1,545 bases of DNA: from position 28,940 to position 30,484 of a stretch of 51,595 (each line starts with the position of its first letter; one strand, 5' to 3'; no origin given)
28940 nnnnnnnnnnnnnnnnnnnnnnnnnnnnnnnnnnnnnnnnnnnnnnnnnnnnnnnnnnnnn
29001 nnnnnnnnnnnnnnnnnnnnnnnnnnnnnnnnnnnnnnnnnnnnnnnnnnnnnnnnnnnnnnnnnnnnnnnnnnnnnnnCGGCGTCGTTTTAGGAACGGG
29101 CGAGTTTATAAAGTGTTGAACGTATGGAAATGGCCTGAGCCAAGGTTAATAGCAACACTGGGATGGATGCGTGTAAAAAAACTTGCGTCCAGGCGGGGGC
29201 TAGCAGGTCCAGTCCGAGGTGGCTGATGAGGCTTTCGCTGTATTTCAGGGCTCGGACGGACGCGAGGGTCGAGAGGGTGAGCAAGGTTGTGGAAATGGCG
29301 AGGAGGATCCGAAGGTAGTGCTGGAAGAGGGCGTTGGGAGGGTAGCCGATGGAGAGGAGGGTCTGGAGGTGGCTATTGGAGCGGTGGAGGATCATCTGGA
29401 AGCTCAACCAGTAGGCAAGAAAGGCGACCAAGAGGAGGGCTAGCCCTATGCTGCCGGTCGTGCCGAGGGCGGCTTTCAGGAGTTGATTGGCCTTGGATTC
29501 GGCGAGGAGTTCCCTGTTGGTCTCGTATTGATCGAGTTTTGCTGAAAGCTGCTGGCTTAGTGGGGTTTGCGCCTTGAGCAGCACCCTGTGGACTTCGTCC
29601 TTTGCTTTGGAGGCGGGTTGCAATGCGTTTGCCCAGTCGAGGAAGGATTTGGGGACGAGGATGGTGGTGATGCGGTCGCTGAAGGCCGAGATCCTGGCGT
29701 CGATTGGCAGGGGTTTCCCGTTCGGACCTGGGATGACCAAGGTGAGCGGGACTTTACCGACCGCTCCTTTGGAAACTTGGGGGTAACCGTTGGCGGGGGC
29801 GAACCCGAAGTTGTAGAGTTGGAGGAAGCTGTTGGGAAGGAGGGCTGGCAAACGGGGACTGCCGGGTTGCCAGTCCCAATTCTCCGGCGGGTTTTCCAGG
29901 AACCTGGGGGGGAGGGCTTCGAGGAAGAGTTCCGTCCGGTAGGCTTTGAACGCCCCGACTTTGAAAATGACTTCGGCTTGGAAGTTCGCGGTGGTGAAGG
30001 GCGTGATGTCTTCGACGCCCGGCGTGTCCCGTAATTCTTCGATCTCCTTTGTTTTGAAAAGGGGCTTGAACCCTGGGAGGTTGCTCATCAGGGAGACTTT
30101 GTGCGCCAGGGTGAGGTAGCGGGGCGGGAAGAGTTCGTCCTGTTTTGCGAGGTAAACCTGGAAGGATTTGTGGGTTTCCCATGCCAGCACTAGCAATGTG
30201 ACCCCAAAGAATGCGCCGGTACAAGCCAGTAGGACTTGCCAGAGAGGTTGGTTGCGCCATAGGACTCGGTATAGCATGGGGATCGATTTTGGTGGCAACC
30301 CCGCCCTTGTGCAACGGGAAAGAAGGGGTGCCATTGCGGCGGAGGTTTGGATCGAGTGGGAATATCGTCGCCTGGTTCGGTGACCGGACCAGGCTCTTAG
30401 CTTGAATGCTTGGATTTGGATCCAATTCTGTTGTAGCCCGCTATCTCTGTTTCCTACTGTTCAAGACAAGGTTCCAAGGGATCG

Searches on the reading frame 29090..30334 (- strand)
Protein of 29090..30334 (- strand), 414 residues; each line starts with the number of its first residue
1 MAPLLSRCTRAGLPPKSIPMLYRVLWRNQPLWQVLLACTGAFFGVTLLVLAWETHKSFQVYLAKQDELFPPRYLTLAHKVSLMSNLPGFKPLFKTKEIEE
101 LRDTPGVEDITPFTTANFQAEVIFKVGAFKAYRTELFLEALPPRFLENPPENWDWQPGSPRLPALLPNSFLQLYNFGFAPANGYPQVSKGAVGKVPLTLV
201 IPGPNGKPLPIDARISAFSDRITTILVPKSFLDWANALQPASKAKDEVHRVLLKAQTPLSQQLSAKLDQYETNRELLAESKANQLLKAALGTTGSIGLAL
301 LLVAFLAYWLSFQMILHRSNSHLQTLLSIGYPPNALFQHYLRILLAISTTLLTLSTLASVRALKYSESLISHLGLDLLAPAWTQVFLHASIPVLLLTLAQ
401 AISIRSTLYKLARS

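Call 7: search_protein_families(library=pfam, proteins=[window:29090-30334:-], max_evalue=0.001)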
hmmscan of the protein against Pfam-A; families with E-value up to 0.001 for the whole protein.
window:29090-30334:- (414 aa): 1 family
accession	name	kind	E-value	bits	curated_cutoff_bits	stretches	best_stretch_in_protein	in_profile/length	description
PF02687.27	FtsX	-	0.0002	21.8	25.5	1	295-404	2-111/120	FtsX-like permease C-terminal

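Call 33: find_homologous_proteins(query=window:29090-30334:-, max_evalue=0.00001)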
Query window:29090-30334:- (414 aa): 28 proteins with E <= 0.00001 among 8000 candidates.
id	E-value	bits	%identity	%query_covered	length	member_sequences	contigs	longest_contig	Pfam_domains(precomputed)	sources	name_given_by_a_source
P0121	1.3e-255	866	99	95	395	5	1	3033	PF28576.1,PF28560.1,PF28574.1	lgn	-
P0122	1.8e-212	724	82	95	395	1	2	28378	PF28576.1,PF28560.1,PF28574.1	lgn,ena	-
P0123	5.8e-210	716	81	95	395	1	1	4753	PF28576.1,PF02687.28,PF28560.1,PF28574.1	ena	-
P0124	1.2e-208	711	80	95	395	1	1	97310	PF28576.1,PF28560.1,PF28574.1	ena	-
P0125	5.1e-148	512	58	95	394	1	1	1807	PF28576.1,PF02687.28,PF28560.1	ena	-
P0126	1.9e-145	503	56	95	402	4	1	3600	PF28576.1,PF28560.1,PF28574.1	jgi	jgi:hypothetical protein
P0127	3.0e-145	502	58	95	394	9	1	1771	PF28576.1,PF02687.28,PF28560.1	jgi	-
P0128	6.3e-144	498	55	95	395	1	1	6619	PF28576.1,PF02687.28,PF28560.1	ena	-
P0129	4.2e-143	495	55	97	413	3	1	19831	PF28576.1,PF28560.1,PF28574.1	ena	-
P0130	2.0e-142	493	56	95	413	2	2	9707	PF28576.1,PF28560.1,PF28574.1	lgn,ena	-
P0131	5.5e-121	423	52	95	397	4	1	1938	PF28576.1,PF02687.28,PF28560.1,PF28574.1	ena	-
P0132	1.2e-118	415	52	95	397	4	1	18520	PF28576.1,PF02687.28,PF28560.1,PF28574.1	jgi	jgi:hypothetical protein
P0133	1.7e-117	411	51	95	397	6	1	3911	PF28576.1,PF02687.28,PF28560.1,PF28574.1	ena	-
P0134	3.6e-115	403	50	95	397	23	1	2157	PF28576.1,PF02687.28,PF28560.1,PF28574.1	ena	-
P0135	5.4e-115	403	51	95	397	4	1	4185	PF28576.1,PF02687.28,PF28560.1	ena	-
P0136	9.6e-113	395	51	95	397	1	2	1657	PF28576.1,PF02687.28,PF28560.1,PF28574.1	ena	-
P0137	7.8e-112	392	49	95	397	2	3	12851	PF28576.1,PF02687.28,PF28560.1,PF28574.1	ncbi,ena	-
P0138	4.2e-111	390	49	96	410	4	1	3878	PF28576.1,PF02687.28,PF28560.1,PF28574.1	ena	-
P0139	8.5e-109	382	47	95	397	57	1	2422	PF28576.1,PF28560.1,PF28574.1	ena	-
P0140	1.9e-69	253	51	57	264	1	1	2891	PF28576.1,PF28560.1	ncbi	ncbi:MAG: hypothetical protein VW879_11345, partial [Opitutae bacterium]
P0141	5.5e-47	179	28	93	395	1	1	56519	PF28576.1,PF02687.28,PF28560.1,PF28574.1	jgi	-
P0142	1.5e-38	151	31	82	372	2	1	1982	PF28576.1,PF28560.1,PF28574.1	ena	-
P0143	4.3e-36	143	30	78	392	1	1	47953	PF28576.1,PF28560.1,PF28574.1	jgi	jgi:hypothetical protein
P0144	7.5e-32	129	29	63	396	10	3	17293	PF28576.1,PF28560.1,PF28574.1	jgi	jgi:hypothetical protein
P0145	8.7e-30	122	27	93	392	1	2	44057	PF02687.28,PF28560.1,PF28574.1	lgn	-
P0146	3.7e-29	120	30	69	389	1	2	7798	PF02687.28,PF28560.1,PF28574.1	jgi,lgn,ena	jgi:hypothetical protein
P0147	4.5e-28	117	27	79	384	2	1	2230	PF28576.1,PF02687.28,PF28560.1,PF28574.1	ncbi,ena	-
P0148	4.4e-27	113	27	85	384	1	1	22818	PF28576.1,PF28560.1,PF28574.1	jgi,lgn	jgi:hypothetical protein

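Call 34: find_encoding_contigs(protein=P0137, flank=10000, max_places=3)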
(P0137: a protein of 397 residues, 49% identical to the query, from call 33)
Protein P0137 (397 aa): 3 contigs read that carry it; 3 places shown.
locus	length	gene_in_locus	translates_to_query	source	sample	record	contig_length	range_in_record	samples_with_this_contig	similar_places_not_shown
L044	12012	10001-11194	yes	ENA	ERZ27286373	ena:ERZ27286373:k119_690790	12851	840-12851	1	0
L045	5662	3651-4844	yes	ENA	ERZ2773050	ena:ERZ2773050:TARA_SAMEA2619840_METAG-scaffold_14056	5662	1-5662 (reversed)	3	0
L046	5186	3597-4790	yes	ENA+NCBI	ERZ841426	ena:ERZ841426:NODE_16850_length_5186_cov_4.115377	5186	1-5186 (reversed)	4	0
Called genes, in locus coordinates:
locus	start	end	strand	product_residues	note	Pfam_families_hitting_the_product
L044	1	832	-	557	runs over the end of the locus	?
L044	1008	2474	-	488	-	PF02653:BPD_transp_2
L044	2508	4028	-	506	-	PF00005:ABC_tran, PF13304:AAA_21 (faint), PF00005:ABC_tran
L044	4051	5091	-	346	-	PF13407:Peripla_BP_4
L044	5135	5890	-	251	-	PF00106:adh_short, PF08659:KR, PF23441:SDR (weak), PF13561:adh_short_C2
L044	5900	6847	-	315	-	PF22701:Mala_s_1-like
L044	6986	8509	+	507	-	PF06439:3keto-disac_hyd (faint), PF07661:MORN_2 (faint)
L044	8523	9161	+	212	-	PF00005:ABC_tran, PF13304:AAA_21 (weak)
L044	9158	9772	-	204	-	PF00485:PRK (faint)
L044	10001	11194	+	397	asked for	PF28574:Transporter_N, PF28560:PCD-like, PF28576:Transporter_C, PF02687:FtsX (weak)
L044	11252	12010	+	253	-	?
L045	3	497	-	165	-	?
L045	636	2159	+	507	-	PF06439:3keto-disac_hyd (faint), PF07661:MORN_2 (faint)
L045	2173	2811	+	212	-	PF00005:ABC_tran, PF13304:AAA_21 (weak)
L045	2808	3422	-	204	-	PF00485:PRK (faint)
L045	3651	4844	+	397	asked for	PF28574:Transporter_N, PF28560:PCD-like, PF28576:Transporter_C, PF02687:FtsX (weak)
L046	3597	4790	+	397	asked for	PF28574:Transporter_N, PF28560:PCD-like, PF28576:Transporter_C, PF02687:FtsX (weak)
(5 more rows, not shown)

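Call 35: find_encoding_contigs(protein=P0124, flank=10000, max_places=2)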
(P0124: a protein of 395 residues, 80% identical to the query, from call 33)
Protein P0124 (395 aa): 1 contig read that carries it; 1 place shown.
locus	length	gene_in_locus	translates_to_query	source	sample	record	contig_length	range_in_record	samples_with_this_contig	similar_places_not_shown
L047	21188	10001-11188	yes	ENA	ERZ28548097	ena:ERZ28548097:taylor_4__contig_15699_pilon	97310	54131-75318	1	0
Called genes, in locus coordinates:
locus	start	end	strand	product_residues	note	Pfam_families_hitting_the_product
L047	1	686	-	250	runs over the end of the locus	PF00884:Sulfatase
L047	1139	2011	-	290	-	PF00884:Sulfatase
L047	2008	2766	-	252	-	-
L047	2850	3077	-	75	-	-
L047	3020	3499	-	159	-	-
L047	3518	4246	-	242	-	PF00884:Sulfatase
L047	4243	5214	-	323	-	PF00884:Sulfatase, PF16347:SGSH_C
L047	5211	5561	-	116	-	-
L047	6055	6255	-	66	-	-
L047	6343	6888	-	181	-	PF03781:FGE-sulfatase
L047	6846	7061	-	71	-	PF03781:FGE-sulfatase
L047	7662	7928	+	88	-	-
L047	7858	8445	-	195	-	-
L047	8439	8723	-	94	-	-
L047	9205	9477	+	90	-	-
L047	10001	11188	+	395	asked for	PF28574:Transporter_N (faint), PF28560:PCD-like, PF28576:Transporter_C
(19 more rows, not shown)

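Call 40: search_solved_structures(query=window:29090-30334:-, max_evalue=1)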
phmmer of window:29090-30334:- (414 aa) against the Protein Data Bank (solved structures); distinct sequences matched with E-value up to 1: 0.

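Call 66: search_protein_families(library=pfam, proteins=[L044:11252-12010:+], max_evalue=0.001)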
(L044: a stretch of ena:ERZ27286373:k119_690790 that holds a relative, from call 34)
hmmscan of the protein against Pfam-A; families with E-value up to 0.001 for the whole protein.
L044:11252-12010:+ (253 aa): 1 family
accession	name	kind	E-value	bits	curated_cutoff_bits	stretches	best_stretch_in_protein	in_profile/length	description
PF07661.19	MORN_2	-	7.2e-08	32.2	29.6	0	206-225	2-21/22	MORN repeat variant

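Call 67: predict_structure(alignment_id=A4)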
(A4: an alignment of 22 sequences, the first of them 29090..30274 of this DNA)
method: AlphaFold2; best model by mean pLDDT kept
length: 394 residues; sequences in the alignment: 22
mean_pLDDT: 80.3   pTM: 0.59
mean pLDDT of the five models: 80.3, 76.8, 75.0, 73.5, 72.2
residues with pLDDT >= 90: 64; 70-90: 258; 50-70: 67; < 50: 5
segments of 3 or more residues with pLDDT < 50: 63-67
pLDDT, mean of each block of 10 residues (from residue 1): 74 87 93 84 64 77 53 83 87 84 72 77 80 82 83 69 67 77 82 83 84 86 70 80 82 61 71 89 90 85 86 89 92 93 82 65 91 92 90 83
secondary structure, 60 per line:
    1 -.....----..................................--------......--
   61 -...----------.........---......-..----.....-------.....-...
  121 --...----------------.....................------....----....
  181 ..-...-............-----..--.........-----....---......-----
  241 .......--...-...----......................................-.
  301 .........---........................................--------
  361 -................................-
elements in order: H2-6 H11-44 E53-58 H75-83 E87-92 E100-104 E112-116 E118-120 E142-147 H148-162 H169-172 E177-182 E188-199 H209-217 H223-226 E230-235 H241-247 E250-252 H261-298 H300-309 H313-352 H362-393

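Call 69: fold_search(model_id=the predicted structure, library=pdb)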
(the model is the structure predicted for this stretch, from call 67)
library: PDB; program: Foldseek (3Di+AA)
matches with E <= 10: 305; with E <= 0.001: 48
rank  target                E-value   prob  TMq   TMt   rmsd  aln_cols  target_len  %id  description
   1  9rld_E                4.0e-12  1.00  0.44  0.43   9.3       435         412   13  LolCDE complex with Lpp lipoprotein (released 2026-01-21)
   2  9rlc_E                1.0e-11  1.00  0.43  0.42   9.5       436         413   13  LolCDE complex with Lpp lipoprotein (released 2026-01-21)
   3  7arh_E                2.7e-11  1.00  0.43  0.41   9.8       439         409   11  LolCDE in complex with lipoprotein (released 2021-04-07)
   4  9xro_E                4.2e-11  1.00  0.35  0.36  10.2       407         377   14  LolCDE in complex with SMT-738_3 (released 2026-03-18)
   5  9rld_C                4.9e-11  1.00  0.38  0.38  13.8       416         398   14  LolCDE complex with Lpp lipoprotein (released 2026-01-21)
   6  7mdx_A                8.6e-11  1.00  0.37  0.38  14.1       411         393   14  LolCDE nucleotide-free (released 2021-08-11)
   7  5lil_A                1.2e-10  1.00  0.38  0.27  11.6       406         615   15  Structure of Aggregatibacter actinomycetemcomitans MacB bound to ATPyS (P21) (released 2017-11-15)
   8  7mdy_A                3.2e-10  1.00  0.36  0.36  12.5       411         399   14  LolCDE nucleotide-bound (released 2021-08-11)
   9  5lil_B                4.1e-10  1.00  0.37  0.27  11.1       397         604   15  Structure of Aggregatibacter actinomycetemcomitans MacB bound to ATPyS (P21) (released 2017-11-15)
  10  5gko_A                6.0e-10  1.00  0.48  0.33   7.9       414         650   11  Crystal structure of tripartite-type ABC transporter, MacB from Acinetobacter baumannii (released 2017-11-15)
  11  9rli_E                6.3e-10  1.00  0.40  0.40   9.6       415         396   14  LolCDEdelta(235-252) complex with Pal lipoprotein (released 2026-01-21)
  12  9gvk_C                7.9e-10  1.00  0.37  0.37  12.8       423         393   15  Cryo-EM structure of endogenous ATP-bound LolCDE with LolD-E171Q mutations in nanodiscs (released 2025-01-08)
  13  7v8i_C                3.0e-09  1.00  0.34  0.34  12.5       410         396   14  LolCD(E171Q)E with bound AMPPNP in nanodiscs (released 2022-08-31)
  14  5lj7_B                3.2e-09  1.00  0.38  0.28  10.9       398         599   14  Structure of Aggregatibacter actinomycetemcomitans MacB bound to ATP (P21) (released 2017-11-15)
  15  8g3a_A                4.0e-09  1.00  0.43  0.31   8.7       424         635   10  BceAB-S nucleotide free TM state 1 (released 2023-06-21)
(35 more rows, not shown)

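Call 81: search_protein_families(library=padloc, proteins=[window:29090-30274:-], max_evalue=0.001)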
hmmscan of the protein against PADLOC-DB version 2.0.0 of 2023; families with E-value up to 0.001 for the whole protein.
window:29090-30274:- (394 aa): 0 families
